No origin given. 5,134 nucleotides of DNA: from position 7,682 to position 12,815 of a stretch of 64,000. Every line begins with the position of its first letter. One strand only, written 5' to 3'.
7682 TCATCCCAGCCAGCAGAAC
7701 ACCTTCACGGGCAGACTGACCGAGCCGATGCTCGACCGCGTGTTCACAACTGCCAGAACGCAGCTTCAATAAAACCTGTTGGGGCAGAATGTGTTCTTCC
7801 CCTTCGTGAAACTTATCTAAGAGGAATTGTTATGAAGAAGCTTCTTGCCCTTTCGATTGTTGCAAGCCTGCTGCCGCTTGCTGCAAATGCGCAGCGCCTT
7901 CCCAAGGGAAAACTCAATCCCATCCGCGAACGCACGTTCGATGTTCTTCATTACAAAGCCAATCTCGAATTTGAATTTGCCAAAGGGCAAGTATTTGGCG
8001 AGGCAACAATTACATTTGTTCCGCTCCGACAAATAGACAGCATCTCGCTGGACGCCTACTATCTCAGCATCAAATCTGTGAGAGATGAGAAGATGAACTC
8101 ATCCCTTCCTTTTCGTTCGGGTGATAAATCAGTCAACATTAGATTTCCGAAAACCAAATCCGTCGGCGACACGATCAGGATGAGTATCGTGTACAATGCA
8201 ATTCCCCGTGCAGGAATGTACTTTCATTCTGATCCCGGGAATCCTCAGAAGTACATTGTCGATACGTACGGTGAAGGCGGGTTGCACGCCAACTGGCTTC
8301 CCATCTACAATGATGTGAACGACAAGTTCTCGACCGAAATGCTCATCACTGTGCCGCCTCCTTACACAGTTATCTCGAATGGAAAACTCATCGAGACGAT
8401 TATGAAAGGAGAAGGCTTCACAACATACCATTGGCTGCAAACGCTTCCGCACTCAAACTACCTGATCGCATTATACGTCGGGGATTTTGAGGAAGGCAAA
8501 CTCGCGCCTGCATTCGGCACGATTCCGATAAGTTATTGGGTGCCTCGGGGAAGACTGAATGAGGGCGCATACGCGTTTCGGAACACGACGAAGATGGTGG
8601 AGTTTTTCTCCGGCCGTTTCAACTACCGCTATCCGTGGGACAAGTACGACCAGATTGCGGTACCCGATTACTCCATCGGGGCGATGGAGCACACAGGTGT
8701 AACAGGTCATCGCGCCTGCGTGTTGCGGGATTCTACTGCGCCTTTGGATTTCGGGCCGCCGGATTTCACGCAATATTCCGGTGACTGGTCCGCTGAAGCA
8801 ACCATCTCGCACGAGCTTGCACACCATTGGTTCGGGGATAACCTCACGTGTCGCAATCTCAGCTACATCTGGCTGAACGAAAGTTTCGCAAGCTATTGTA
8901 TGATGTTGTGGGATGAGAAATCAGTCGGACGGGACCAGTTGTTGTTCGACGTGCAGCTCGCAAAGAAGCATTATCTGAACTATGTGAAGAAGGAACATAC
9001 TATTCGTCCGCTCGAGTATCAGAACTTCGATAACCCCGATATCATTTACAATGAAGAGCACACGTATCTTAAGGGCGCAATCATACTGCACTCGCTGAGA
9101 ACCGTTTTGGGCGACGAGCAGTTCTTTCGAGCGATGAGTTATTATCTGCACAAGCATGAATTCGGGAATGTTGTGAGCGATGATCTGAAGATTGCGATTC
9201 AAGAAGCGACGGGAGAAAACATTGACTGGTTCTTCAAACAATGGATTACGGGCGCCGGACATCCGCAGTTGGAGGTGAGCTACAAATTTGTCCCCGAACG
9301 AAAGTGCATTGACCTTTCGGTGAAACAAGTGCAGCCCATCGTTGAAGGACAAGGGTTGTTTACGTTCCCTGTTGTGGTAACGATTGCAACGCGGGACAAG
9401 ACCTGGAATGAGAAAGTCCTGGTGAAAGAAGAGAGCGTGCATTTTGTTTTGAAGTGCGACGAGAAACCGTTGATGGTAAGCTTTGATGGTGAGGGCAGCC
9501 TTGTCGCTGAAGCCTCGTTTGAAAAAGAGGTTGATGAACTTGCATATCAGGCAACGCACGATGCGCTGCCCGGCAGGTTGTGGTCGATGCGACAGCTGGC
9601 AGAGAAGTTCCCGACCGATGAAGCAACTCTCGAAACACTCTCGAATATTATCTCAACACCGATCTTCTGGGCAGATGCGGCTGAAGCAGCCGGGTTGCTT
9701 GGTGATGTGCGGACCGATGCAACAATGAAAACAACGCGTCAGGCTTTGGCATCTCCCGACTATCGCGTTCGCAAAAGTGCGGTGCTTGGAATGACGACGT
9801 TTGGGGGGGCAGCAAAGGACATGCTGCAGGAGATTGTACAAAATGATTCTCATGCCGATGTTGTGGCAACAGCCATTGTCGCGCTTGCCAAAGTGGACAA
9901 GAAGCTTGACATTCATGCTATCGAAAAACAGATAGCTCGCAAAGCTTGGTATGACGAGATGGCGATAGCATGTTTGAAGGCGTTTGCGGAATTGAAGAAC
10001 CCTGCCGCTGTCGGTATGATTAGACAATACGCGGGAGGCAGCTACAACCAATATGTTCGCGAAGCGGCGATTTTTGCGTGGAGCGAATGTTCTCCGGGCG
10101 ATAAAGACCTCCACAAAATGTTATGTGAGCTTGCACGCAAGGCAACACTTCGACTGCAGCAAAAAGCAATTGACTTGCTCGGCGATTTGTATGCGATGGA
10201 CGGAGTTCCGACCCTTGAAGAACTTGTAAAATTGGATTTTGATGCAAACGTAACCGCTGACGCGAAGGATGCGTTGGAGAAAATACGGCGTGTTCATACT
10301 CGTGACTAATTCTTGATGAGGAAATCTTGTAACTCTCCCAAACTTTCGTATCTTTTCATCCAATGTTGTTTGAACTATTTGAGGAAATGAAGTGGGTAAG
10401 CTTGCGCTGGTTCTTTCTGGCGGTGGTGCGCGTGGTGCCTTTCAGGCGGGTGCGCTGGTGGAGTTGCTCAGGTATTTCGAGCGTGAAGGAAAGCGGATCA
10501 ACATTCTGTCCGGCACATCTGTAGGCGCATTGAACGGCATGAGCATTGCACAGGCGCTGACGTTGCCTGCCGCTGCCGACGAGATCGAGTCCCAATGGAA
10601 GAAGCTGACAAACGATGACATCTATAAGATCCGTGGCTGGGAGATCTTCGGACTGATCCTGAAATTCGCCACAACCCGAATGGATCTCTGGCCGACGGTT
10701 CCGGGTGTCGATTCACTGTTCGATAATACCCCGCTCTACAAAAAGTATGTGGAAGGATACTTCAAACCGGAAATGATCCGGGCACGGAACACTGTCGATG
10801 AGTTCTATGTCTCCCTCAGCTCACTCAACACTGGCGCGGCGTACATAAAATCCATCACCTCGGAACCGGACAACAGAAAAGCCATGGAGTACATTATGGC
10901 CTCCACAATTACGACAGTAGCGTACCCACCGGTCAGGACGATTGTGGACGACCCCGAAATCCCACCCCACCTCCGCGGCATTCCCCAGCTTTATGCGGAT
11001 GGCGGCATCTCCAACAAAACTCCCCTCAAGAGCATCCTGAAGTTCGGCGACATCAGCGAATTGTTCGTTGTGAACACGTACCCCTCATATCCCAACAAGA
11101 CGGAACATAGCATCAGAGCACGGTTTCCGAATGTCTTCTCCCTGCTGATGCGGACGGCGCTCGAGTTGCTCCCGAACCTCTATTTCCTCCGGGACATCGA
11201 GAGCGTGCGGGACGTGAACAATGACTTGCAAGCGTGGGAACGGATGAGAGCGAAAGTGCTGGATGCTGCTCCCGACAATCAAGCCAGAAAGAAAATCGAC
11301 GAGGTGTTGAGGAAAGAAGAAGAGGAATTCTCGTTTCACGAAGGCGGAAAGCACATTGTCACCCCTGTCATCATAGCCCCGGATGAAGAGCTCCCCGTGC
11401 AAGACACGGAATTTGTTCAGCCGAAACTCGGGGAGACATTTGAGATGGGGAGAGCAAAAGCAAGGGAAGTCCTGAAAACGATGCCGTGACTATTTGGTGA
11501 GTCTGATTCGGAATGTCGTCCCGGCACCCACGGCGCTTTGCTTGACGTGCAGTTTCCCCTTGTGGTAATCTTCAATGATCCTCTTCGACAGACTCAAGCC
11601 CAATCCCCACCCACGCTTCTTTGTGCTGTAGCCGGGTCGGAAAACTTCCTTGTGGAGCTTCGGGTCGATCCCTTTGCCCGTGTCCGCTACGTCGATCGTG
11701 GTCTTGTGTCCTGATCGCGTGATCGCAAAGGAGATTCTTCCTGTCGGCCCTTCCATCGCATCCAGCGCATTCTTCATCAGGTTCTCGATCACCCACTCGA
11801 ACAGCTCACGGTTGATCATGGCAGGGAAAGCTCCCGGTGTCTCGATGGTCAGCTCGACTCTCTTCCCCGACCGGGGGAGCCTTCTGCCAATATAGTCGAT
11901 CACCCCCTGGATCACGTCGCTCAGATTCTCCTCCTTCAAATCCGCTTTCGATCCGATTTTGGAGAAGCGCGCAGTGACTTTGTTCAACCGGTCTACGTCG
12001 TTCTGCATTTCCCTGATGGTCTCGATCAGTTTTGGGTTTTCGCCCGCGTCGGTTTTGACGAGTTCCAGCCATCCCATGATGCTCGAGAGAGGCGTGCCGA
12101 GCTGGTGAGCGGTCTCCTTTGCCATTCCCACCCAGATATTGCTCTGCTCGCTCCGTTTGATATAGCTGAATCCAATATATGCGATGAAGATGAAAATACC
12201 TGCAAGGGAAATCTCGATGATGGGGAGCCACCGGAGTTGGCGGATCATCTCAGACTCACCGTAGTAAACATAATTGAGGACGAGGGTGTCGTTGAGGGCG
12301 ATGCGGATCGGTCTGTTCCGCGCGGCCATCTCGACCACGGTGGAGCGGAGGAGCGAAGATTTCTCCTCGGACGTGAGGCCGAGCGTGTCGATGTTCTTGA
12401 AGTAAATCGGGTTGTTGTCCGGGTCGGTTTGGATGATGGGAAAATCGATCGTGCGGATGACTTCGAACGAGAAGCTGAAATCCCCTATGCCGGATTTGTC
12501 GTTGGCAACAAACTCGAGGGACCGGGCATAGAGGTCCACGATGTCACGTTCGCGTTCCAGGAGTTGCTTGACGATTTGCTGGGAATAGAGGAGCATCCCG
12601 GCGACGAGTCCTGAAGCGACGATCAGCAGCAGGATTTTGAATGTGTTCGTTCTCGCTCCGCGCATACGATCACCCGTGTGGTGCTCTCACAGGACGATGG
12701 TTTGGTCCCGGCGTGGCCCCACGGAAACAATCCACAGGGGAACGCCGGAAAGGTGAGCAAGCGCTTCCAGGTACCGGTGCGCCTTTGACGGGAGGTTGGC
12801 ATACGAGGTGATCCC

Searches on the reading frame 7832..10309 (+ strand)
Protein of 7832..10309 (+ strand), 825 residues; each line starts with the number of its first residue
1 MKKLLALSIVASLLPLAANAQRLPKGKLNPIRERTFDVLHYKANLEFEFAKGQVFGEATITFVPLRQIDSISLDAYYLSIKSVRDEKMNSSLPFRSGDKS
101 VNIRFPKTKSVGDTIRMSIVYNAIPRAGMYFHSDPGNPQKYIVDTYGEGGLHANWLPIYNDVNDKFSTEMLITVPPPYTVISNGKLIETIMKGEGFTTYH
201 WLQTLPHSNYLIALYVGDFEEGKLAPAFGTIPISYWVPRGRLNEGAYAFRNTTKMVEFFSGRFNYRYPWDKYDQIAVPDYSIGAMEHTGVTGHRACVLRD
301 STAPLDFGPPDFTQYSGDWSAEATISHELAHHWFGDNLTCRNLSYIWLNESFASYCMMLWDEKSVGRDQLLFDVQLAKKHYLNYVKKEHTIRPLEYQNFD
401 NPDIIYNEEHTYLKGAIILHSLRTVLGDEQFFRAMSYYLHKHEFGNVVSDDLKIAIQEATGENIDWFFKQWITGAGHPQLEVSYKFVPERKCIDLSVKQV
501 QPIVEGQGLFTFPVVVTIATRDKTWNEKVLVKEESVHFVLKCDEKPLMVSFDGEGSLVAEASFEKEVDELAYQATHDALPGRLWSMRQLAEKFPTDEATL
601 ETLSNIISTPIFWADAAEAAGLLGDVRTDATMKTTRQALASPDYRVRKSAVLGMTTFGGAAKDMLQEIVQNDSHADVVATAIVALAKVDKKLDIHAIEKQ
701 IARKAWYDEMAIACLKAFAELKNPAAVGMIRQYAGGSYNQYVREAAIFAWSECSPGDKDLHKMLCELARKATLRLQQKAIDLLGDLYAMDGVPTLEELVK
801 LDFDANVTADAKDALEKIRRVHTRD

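Call 38: find_related_loci(query=window:7832-10309:+, collection=genome_contigs, flank=10000)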
Query window:7832-10309:+ (825 aa) in genome_contigs; peptide patterns used: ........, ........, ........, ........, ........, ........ (x = any residue, [..] = any of these).
212 stretches matched a pattern; 188 encode a relative of the query (tblastn E <= 1e-3); the best 80 are kept; 80 distinct loci.
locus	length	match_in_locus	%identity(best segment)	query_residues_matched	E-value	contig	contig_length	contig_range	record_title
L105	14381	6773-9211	73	9-822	0e+0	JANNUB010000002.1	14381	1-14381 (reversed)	MAG: Ignavibacteriota bacterium isolate SOY_30_metabat_287 SOY_30_k141_4411628, whole genome shotgun sequence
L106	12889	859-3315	60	2-821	0e+0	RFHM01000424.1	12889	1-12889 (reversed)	MAG: Acidobacteria bacterium isolate J050 k99_1320892, whole genome shotgun sequence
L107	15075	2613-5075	59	1-821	0e+0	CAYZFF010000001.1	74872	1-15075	MAG TPA_asm: uncultured Cytophagia bacterium isolate SRP173033_co1_156 genome assembly, contig: NODE_446_length_74872_co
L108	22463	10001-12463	58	1-821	0e+0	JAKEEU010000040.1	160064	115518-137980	MAG: candidate division KSB1 bacterium isolate PMV_1_maxbin.001 PMV_1_maxbin.001.k101_166457, whole genome shotgun seque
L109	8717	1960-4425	58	1-821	0e+0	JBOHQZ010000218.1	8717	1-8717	MAG: bacterium isolate SD8033_maxbin2.bin.2_sub NODE_2210_length_8717_cov_2.667288, whole genome shotgun sequence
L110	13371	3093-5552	61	1-821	0e+0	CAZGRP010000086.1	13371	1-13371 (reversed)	MAG TPA_asm: uncultured Cytophagia bacterium isolate SRP216583_co2_59 genome assembly, contig: NODE_3701_length_13371_co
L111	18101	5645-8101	55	3-822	0e+0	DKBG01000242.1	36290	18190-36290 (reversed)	MAG TPA_asm: Ignavibacteria bacterium UBA6906 UBA6906_contig_23310, whole genome shotgun sequence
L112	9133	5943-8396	55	1-820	0e+0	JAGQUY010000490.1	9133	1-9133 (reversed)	MAG: Bacteroidetes bacterium isolate HKST-UBA01 2012-05-30_1_(paired)_contig_635378, whole genome shotgun sequence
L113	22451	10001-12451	56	2-818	0e+0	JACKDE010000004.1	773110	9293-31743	MAG: Deferribacteres bacterium isolate HK-STAS-KSB1-1 HK-STAS-KSB1-1_4, whole genome shotgun sequence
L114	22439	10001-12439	55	7-821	0e+0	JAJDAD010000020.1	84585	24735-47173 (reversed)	MAG: candidate division KSB1 bacterium isolate OFTM153 OFTM153_19, whole genome shotgun sequence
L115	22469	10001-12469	53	1-821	0e+0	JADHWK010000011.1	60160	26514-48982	MAG: candidate division KSB1 bacterium isolate BS750m-G25 BS-750m-C306, whole genome shotgun sequence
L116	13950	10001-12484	54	1-820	0e+0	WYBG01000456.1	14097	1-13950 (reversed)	MAG: Deltaproteobacteria bacterium isolate PRO9 k127_440367, whole genome shotgun sequence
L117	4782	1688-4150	55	1-821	0e+0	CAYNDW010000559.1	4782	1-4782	MAG TPA_asm: uncultured Cytophagia bacterium isolate binchicken_co248_448 genome assembly, contig: NODE_33090_length_478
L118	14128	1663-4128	52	1-818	0e+0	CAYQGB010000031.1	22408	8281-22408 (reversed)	MAG TPA_asm: uncultured Calditrichaceae bacterium isolate SRP162660_co2_186 genome assembly, contig: NODE_645_length_224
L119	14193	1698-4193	53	1-824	0e+0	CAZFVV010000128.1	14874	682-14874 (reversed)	MAG TPA_asm: uncultured Calditrichaceae bacterium isolate SRP329715_co1_261 genome assembly, contig: NODE_6106_length_14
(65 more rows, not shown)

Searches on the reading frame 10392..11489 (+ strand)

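Call 97: search_protein_families(library=pfam, proteins=[window:10392-11489:+], max_evalue=0.0001)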
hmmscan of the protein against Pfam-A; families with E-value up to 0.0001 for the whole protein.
window:10392-11489:+ (365 aa): 1 family
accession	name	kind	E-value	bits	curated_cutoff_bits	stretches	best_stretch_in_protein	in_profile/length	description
PF01734.28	Patatin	-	1.1e-22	81.6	27.7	1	6-213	1-188/191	Patatin-like phospholipase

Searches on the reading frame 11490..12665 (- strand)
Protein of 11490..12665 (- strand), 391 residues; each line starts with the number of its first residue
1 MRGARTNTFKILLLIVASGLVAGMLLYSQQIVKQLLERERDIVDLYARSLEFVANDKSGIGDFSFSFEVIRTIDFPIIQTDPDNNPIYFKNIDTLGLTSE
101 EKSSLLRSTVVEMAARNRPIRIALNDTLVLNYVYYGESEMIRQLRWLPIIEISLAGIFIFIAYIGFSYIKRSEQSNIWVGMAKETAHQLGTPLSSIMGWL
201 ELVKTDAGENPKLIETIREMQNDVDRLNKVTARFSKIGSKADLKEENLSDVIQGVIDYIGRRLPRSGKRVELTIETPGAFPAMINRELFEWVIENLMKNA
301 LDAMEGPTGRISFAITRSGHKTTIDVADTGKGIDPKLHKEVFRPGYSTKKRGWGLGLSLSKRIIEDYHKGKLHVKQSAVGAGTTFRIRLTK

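Call 97: search_protein_families(library=pfam, proteins=[window:11490-12665:-], max_evalue=0.0001)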
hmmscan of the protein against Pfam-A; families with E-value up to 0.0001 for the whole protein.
window:11490-12665:- (391 aa): 2 families
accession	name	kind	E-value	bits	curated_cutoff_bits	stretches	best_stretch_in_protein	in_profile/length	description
PF02518.31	HATPase_c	-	1.4e-20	74.2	26.4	1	289-389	6-107/111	Histidine kinase-, DNA gyrase B-, and HSP90-like ATPase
PF00512.31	HisKA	-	1.5e-06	28.5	26.9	1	183-234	7-57/66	His Kinase A (phospho-acceptor) domain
